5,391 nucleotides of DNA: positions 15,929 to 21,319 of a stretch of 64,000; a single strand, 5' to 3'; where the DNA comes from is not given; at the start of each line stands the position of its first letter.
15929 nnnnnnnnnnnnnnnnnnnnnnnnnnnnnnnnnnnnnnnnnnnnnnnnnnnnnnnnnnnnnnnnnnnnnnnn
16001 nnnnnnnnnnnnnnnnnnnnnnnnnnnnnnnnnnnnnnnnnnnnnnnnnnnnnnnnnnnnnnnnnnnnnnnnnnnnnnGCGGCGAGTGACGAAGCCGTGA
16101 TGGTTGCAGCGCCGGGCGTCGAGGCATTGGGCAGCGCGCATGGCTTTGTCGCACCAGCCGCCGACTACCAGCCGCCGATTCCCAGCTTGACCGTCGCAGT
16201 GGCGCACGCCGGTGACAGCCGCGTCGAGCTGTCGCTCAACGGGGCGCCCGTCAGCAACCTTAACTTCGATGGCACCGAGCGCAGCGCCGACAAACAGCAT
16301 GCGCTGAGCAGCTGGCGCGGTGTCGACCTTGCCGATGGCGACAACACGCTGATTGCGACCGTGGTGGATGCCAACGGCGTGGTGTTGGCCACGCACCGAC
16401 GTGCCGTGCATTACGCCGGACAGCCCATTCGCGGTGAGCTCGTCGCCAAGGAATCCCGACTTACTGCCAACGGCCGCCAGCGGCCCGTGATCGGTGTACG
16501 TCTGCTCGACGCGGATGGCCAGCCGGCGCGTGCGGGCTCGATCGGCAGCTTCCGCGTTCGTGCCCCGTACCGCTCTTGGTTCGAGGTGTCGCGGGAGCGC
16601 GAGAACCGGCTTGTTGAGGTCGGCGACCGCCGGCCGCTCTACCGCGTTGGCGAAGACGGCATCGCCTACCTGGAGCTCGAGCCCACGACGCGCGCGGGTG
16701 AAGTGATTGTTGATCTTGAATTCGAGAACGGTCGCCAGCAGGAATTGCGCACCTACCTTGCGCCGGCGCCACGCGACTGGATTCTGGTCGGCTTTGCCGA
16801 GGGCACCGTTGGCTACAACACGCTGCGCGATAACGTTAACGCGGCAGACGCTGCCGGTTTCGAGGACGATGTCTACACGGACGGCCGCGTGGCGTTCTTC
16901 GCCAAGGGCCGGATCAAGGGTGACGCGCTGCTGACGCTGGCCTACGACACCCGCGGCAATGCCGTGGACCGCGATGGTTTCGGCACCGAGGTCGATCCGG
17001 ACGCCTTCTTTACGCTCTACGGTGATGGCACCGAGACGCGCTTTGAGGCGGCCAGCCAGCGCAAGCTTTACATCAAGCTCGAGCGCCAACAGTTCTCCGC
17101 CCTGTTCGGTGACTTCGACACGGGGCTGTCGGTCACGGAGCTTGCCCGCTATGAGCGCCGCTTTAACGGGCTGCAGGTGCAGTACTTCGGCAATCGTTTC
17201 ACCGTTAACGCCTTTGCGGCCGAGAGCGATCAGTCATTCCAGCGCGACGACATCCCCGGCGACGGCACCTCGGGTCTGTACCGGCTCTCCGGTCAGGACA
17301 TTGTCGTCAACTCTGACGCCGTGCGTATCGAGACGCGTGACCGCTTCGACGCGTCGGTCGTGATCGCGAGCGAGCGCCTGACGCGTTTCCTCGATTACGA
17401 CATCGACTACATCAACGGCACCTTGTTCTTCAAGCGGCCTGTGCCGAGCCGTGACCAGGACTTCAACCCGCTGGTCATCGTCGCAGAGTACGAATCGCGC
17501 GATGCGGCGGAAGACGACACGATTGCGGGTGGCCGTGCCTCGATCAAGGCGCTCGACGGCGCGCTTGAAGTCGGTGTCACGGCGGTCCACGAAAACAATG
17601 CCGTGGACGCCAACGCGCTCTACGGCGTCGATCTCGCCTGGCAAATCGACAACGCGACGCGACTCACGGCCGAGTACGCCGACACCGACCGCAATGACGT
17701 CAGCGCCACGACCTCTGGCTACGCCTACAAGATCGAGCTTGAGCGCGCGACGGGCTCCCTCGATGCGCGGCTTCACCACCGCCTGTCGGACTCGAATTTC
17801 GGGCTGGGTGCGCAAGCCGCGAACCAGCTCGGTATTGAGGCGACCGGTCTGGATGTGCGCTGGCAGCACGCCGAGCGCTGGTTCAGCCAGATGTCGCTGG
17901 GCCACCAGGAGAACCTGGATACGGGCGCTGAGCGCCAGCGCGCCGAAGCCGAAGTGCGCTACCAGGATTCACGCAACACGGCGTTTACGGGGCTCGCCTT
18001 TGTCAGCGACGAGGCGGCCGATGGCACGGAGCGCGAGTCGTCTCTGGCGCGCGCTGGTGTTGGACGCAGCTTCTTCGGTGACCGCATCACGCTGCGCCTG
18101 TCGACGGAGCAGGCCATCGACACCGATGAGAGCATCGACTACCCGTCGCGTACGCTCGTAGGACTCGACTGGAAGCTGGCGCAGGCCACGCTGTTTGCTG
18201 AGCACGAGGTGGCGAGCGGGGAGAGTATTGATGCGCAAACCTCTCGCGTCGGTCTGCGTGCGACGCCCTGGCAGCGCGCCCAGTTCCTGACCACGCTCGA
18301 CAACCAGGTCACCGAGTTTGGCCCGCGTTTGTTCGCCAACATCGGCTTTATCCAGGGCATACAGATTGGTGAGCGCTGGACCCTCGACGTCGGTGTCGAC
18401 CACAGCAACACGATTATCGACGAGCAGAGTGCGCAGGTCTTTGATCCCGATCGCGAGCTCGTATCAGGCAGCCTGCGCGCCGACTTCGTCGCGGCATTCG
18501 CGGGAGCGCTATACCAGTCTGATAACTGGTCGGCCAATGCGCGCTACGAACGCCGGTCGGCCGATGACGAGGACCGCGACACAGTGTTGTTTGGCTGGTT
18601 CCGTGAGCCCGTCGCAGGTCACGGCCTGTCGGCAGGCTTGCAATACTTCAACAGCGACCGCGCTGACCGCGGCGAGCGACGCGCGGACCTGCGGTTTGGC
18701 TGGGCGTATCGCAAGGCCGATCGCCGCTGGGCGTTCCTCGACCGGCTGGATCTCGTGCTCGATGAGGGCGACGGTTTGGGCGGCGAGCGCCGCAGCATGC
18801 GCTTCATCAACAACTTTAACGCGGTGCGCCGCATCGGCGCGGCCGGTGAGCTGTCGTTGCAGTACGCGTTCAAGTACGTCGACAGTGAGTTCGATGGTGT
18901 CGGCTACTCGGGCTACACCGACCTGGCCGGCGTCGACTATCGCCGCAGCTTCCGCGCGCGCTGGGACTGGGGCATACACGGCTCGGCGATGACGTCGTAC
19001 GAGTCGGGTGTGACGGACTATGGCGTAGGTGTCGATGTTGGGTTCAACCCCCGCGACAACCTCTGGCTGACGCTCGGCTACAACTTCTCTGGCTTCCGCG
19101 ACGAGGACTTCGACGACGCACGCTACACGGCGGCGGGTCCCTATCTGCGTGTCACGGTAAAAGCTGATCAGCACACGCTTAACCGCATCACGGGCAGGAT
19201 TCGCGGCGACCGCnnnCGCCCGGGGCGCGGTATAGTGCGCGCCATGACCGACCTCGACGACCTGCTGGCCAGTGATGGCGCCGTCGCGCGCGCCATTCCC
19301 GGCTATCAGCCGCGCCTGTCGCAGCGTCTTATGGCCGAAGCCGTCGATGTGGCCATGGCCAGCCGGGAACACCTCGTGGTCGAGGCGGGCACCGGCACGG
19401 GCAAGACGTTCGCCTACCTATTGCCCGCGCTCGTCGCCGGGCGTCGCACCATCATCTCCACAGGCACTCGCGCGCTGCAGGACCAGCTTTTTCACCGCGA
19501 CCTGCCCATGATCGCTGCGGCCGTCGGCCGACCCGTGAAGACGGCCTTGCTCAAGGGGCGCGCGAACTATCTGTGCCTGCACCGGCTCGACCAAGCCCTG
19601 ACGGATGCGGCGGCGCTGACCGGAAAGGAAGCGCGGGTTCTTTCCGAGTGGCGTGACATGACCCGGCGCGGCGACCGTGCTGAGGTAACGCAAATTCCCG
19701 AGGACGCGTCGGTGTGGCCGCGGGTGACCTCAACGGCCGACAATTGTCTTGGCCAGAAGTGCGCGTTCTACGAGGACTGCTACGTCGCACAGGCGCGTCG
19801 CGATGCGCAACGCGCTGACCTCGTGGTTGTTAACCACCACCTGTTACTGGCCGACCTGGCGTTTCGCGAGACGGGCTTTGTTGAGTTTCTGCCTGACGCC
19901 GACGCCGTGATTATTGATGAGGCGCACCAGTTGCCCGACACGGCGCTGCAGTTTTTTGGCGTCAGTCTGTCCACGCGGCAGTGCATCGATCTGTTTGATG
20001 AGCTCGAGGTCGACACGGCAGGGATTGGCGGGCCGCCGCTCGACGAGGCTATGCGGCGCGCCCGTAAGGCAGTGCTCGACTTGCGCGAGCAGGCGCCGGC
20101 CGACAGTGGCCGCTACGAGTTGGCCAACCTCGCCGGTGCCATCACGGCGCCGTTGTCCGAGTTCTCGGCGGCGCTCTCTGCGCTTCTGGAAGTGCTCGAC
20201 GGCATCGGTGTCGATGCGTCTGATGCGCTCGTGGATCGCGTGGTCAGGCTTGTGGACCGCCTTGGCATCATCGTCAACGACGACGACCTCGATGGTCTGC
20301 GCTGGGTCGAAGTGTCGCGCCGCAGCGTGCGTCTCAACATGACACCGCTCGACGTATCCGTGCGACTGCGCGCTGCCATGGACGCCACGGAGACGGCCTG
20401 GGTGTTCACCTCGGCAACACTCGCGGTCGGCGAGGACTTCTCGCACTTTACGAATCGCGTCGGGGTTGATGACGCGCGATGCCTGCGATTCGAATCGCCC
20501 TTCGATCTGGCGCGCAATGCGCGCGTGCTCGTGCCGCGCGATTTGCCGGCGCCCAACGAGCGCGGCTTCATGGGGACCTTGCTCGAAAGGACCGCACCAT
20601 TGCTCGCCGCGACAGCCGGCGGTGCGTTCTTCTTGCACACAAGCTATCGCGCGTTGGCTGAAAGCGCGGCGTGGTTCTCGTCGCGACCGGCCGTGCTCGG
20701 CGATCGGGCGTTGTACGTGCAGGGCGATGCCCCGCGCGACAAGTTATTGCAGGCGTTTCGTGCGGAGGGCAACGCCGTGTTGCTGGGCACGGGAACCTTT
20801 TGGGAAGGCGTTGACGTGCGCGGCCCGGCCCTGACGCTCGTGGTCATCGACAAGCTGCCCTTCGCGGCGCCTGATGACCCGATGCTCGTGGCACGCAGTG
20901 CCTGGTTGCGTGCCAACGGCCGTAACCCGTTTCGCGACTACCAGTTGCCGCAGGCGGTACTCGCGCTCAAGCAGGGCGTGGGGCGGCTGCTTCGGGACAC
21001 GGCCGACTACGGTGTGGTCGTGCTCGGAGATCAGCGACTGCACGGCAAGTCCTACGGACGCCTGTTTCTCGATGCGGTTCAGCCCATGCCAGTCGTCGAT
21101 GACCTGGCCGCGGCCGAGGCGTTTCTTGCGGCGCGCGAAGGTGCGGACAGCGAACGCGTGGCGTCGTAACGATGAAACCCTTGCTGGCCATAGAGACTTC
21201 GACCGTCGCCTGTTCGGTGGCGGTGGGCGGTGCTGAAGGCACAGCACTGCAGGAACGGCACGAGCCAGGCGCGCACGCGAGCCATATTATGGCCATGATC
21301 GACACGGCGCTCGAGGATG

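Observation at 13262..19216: Giant protein has an unusual domain order (surface-type Ig modules, then a periplasmic-type OmpA domain, then a barrel with an internal plug-like insert), which creates a topological puzzle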

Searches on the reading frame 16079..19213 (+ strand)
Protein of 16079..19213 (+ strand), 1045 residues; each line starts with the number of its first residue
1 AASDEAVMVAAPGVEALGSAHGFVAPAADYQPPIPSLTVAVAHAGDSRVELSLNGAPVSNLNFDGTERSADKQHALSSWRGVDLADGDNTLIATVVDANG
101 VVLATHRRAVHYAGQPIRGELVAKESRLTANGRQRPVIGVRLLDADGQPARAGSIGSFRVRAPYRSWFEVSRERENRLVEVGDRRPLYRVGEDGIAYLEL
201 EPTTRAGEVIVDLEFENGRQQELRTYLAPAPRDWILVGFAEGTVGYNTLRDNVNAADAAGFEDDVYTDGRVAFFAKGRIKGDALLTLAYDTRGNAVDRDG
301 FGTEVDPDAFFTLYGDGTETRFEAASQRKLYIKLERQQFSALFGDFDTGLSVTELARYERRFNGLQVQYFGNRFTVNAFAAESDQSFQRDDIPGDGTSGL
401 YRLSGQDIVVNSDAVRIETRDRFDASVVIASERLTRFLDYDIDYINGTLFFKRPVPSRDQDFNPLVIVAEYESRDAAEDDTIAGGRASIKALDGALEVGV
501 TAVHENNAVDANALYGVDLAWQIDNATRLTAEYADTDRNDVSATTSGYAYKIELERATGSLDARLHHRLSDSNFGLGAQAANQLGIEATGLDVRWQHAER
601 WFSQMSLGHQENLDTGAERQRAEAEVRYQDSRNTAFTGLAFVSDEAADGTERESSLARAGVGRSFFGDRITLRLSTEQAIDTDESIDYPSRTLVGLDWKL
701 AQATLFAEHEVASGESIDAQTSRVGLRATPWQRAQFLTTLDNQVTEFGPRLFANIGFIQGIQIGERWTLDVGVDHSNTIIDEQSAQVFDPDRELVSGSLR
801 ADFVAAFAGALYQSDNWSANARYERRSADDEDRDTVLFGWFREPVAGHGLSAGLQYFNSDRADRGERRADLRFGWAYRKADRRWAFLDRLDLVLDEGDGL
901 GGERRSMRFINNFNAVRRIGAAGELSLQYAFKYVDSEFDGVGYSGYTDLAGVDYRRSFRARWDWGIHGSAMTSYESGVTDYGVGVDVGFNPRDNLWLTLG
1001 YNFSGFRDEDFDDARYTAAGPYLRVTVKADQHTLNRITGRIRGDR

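Call 20: search_protein_families(library=pfam, proteins=[window:16079-19213:+], max_evalue=10)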
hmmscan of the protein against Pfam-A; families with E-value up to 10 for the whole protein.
window:16079-19213:+ (1045 aa): 2 families
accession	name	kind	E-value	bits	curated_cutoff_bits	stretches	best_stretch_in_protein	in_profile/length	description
PF02369.22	Big_1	-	0.042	14.4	34.9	0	120-151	3-34/93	Bacterial Ig-like domain (group 1)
PF09134.16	Invasin_D3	-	0.098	13.6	33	1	120-152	6-39/98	Invasin, domain 3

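Call 36: predict_structure(alignment_id=A2)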
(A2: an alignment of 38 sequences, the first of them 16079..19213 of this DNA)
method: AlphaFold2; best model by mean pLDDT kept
length: 1045 residues; sequences in the alignment: 38
mean_pLDDT: 74.7   pTM: 0.63
mean pLDDT of the five models: 74.7, 74.2, 72.4, 72.0, 71.0
residues with pLDDT >= 90: 227; 70-90: 524; 50-70: 139; < 50: 155
segments of 3 or more residues with pLDDT < 50: 1-8, 175-183, 232-246, 260-330, 728-764, 1037-1045
pLDDT, mean of each block of 10 residues (from residue 1): 40 71 83 85 90 91 89 89 87 91 91 84 88 86 85 85 76 47 68 90 79 78 80 40 45 54 33 34 36 33 39 33 41 59 66 68 75 85 74 78 77 79 72 67 78 76 84 66 88 87 77 89 88 87 83 87 92 70 78 88 93 91 93 92 91 94 86 92 90 85 73 87 61 26 26 25 51 77 80 76 79 70 84 84 73 86 83 82 81 84 86 88 88 88 89 88 90 88 89 76 82 72 67 48 36
secondary structure, 60 per line:
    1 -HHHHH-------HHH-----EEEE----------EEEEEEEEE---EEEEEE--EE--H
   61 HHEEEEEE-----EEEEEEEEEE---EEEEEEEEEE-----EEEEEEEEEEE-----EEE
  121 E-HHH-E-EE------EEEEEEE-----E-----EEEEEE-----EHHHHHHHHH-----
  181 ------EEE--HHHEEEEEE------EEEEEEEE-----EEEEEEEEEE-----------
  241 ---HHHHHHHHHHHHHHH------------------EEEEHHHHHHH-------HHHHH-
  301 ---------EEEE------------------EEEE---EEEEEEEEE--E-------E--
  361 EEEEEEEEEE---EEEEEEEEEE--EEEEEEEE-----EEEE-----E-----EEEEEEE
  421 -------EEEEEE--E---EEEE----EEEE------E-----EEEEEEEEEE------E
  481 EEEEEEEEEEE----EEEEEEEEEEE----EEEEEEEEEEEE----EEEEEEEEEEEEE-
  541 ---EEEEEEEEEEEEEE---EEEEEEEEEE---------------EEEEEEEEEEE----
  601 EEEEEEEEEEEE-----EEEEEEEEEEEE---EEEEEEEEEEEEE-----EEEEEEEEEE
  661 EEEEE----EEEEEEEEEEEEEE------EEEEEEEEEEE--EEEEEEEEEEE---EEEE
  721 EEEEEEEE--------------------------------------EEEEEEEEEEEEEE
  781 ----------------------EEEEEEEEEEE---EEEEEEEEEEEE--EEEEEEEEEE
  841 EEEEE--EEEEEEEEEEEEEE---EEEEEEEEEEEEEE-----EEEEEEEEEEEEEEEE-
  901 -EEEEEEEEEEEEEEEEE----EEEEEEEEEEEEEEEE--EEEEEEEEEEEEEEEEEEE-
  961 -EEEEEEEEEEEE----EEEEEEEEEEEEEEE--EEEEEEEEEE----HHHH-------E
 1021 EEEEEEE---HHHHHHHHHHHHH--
elements in order (helices of 4 or more, strands of 3 or more residues): H2-6 E22-25 E36-44 E48-53 E63-68 E74-83 E87-96 E102-112 E118-121 E137-143 E155-160 H167-175 E187-189 E195-200 E207-214 E220-229 H244-258 E277-280 H281-287 H295-299 E310-313 E332-335 E339-347 E361-370 E374-383 E386-393 E399-402 E414-420 E428-433 E440-443 E448-451 E464-473 E480-491 E496-506 E511-522 E527-539 E544-557 E561-570 E586-596 E601-612 E618-629 E633-645 E651-665 E670-683 E690-700 E703-713 E717-728 E767-780 E803-813 E817-828 E831-845 E848-861 E865-878 E884-899 E902-918 E923-938 E941-959 E962-973 E978-992 E995-1004 H1009-1012 E1020-1027 H1031-1043

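Call 38: fold_search(model_id=the predicted structure, library=pdb)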
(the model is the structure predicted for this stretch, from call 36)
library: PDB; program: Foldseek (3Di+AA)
matches with E <= 10: 1165; with E <= 0.001: 103
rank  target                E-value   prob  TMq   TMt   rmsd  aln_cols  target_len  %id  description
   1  8ae1_A                5.2e-09  1.00  0.21  0.22  33.9      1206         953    9  Structure of trimeric SlpA outer membrane protein (released 2022-11-30)
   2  7r5k_10               6.0e-08  0.99  0.12  0.08  91.8      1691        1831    7  Human nuclear pore complex (constricted) (released 2022-06-22)
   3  8agd_A                4.3e-07  1.00  0.21  0.20  23.4      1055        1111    9  Full SDBC and SOD assembly (released 2023-04-12)
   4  7zgx_A                6.1e-07  1.00  0.21  0.23  30.6      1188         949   10  S-layer Deinoxanthin Binding Complex, C1 symmetry (released 2022-07-13)
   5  9ijj_4I               8.1e-07  0.75  0.09  0.04  110.6      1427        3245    8  In situ structure of the central apparatus in mouse sperm axoneme. (released 2025-06-04)
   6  9ijj_O                1.1e-06  0.84  0.10  0.09  111.7      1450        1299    8  In situ structure of the central apparatus in mouse sperm axoneme. (released 2025-06-04)
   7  9ea7                  1.8e-06  0.97  0.12  0.03  58.3      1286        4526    7  The Structure of ApoB100 from Human Low-Density Lipoprotein (released 2024-12-18)
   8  5t98_B                2.4e-06  1.00  0.11  0.14  10.6       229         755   17  Crystal structure of BuGH2Awt (released 2017-09-13)
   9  8v2b_B                3.6e-06  0.98  0.10  0.16  34.3       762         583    8  Cryo-EM structure of mouse type II OSM receptor complex: model for full extracellular assembly (released 2024-11-20)
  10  2hdi_A                4.1e-06  1.00  0.14  0.21  20.0       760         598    8  Crystal structure of the Colicin I receptor Cir from E.coli in complex with receptor binding domain of Colicin Ia. (released 2007-05-08)
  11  4cu6                  4.7e-06  1.00  0.11  0.13   9.5       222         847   17  Unravelling the multiple functions of the architecturally intricate Streptococcus pneumoniae beta-galactosidase, BgaA (released 2014-08-20)
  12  5t99_A                6.2e-06  1.00  0.11  0.14  10.0       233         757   17  Crystal structure of BuGH2Awt in complex with Galactoisofagomine (released 2017-09-13)
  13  9bey                  6.5e-06  1.00  0.11  0.14  10.7       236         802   18  Structure of a lambda-carrageenan active GH2 A in complex with inhibitor (released 2025-08-27)
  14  9bde_A                7.1e-06  0.93  0.12  0.11  61.0      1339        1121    8  Middle Region of Apolipoprotein B 100 bound to Low Density Lipoprotein Receptor (released 2024-12-25)
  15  4cu7                  8.2e-06  1.00  0.11  0.13   9.6       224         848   17  Unravelling the multiple functions of the architecturally intricate Streptococcus pneumoniae beta-galactosidase, BgaA (released 2014-08-20)
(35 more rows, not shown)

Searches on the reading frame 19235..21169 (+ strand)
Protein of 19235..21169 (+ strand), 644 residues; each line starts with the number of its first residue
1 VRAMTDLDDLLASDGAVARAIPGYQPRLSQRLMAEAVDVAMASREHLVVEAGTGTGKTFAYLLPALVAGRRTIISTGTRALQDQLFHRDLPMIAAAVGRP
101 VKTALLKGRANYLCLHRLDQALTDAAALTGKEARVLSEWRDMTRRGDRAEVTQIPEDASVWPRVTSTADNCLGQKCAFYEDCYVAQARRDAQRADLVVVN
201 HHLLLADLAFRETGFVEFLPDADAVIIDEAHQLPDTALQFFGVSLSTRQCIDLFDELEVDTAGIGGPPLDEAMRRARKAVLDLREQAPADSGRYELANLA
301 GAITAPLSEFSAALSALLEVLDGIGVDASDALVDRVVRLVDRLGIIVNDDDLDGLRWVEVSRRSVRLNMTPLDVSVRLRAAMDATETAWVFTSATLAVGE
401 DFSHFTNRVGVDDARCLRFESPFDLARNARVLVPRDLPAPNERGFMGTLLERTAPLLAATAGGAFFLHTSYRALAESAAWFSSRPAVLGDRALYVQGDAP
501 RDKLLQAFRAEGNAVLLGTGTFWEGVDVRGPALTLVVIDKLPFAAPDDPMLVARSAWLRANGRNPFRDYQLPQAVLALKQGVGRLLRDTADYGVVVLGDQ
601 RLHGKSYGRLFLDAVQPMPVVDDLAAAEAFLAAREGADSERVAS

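Call 5: search_protein_families(library=ncbifam, proteins=[window:19235-21169:+], max_evalue=0.01)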
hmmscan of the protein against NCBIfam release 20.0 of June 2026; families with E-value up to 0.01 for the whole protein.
window:19235-21169:+ (644 aa): 12 families
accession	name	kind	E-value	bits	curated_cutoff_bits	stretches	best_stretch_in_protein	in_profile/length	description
NF053712.1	repair_DEAH_YoaA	equivalog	2.9e-225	749.7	680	1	9-631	2-629/630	DNA repair helicase YoaA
NF005981.0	PRK08074.1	equivalog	1.2e-117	394.2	789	2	336-623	619-916/931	ATP-dependent DNA helicase DinG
NF008729.0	PRK11747.1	equivalog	1.4e-108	364.3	598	2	356-619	428-698/703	ATP-dependent DNA helicase DinG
TIGR01407.1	dinG_rel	hypoth_equivalog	2.5e-96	323.8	547.7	2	291-622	537-874/889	putative DnaQ family exonuclease/DinG family helicase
NF005569.0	PRK07246.1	equivalog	3.7e-44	151.2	794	2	508-616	690-798/820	bifunctional DnaQ family exonuclease/ATP-dependent helicase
TIGR03117.2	cas_csf4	equivalog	5e-27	94.4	400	2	19-211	122-320/800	type IV CRISPR-associated DEAD/DEAH-box helicase Csf4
TIGR00604.1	rad3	subfamily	4e-14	52.2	246.95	2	513-604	584-678/706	DNA repair helicase (rad3)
NF041067.1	DpdJ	equivalog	4.3e-05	21.3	800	1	19-68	148-194/1482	protein DpdJ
TIGR00614.1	recQ_fam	subfamily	0.0017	17.2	219.8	1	34-95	17-78/470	RecQ family ATP-dependent DNA helicase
NF008394.0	PRK11192.1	equivalog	0.0025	16.7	507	1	32-66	29-62/441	ATP-dependent RNA helicase SrmB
TIGR03817.1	DECH_helic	hypoth_equivalog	0.0057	14.9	874.1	0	34-70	42-77/742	helicase/secretion neighborhood putative DEAH-box helicase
TIGR04121.1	DEXH_lig_assoc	equivalog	0.0073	14.1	850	0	24-68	12-52/804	ligase-associated DNA damage response DEXH box helicase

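Call 6: search_protein_families(library=pfam, proteins=[window:19235-21169:+], max_evalue=0.01)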
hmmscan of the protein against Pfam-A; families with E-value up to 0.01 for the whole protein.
window:19235-21169:+ (644 aa): 4 families
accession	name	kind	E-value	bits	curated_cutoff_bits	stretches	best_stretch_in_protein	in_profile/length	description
PF13307.12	Helicase_C_2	-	1.9e-41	142.4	25.3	1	456-617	4-169/170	Helicase C-terminal domain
PF00270.35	DEAD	-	2.7e-11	43.9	26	1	35-93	6-69/167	DEAD/DEAH box helicase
PF06733.21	DEAD_2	-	0.00029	21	21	1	181-249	105-171/172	DEAD_2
PF04851.21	ResIII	-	0.0012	19.2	22.5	0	25-62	8-41/164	Type III restriction enzyme, res subunit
